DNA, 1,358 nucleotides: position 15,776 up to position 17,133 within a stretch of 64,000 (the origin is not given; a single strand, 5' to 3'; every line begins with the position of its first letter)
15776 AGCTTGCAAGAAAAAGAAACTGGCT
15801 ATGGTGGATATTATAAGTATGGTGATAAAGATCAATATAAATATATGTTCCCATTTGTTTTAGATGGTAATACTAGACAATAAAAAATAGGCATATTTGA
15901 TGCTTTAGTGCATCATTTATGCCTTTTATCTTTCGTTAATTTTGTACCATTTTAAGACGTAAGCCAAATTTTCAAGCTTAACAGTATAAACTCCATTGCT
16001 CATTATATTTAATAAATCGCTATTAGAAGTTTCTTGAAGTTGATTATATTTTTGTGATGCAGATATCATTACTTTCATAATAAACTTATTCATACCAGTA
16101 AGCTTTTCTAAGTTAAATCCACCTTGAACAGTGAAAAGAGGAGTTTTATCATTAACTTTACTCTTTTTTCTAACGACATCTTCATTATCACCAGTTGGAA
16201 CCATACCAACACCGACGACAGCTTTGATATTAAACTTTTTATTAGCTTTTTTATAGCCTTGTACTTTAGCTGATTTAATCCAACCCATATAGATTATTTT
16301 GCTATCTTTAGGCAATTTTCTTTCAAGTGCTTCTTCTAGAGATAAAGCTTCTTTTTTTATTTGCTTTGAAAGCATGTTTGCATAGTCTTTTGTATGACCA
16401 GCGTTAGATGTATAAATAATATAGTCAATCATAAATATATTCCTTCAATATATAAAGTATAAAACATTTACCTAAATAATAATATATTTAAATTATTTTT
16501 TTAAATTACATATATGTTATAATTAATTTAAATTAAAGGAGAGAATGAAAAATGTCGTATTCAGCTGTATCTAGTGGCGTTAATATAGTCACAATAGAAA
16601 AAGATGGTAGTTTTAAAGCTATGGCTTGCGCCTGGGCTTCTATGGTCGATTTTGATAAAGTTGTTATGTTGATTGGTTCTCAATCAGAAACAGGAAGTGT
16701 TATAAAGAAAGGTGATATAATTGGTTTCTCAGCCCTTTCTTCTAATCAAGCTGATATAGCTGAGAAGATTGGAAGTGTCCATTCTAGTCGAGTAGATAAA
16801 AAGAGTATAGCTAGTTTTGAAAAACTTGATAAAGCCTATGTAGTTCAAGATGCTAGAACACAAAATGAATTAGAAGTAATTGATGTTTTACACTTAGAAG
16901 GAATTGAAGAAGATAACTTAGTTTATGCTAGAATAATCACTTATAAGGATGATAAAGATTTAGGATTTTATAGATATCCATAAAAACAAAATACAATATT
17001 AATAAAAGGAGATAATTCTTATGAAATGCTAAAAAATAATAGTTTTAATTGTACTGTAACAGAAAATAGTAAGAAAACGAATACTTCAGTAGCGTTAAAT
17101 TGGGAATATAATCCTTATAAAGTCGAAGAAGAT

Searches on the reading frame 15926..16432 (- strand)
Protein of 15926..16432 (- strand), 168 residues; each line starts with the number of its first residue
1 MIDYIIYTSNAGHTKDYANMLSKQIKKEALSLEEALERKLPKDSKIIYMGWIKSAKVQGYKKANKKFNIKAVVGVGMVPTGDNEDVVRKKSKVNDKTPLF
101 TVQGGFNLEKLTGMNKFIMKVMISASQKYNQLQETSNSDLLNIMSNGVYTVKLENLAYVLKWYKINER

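Call 56: search_protein_families(library=pfam, proteins=[window:15926-16432:-], max_evalue=0.001)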
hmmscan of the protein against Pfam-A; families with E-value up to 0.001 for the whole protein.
window:15926-16432:- (168 aa): 1 family
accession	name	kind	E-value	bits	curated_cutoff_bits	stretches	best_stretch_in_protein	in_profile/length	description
PF12724.12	Flavodoxin_5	-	2.9e-07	31.3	27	1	5-128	2-140/145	Flavodoxin domain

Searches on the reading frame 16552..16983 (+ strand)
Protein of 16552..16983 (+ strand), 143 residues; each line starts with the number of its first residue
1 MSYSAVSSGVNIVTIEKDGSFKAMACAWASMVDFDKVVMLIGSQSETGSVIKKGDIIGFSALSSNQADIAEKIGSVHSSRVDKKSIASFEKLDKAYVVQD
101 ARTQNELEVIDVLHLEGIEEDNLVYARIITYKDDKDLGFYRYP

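Call 56: search_protein_families(library=pfam, proteins=[window:16552-16983:+], max_evalue=0.001)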
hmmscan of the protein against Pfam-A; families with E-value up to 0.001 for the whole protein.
window:16552-16983:+ (143 aa): 1 family
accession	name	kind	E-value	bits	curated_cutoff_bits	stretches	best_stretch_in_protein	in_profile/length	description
PF01613.24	Flavin_Reduct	-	2.6e-08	34.6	27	1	4-136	2-136/153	Flavin reductase like domain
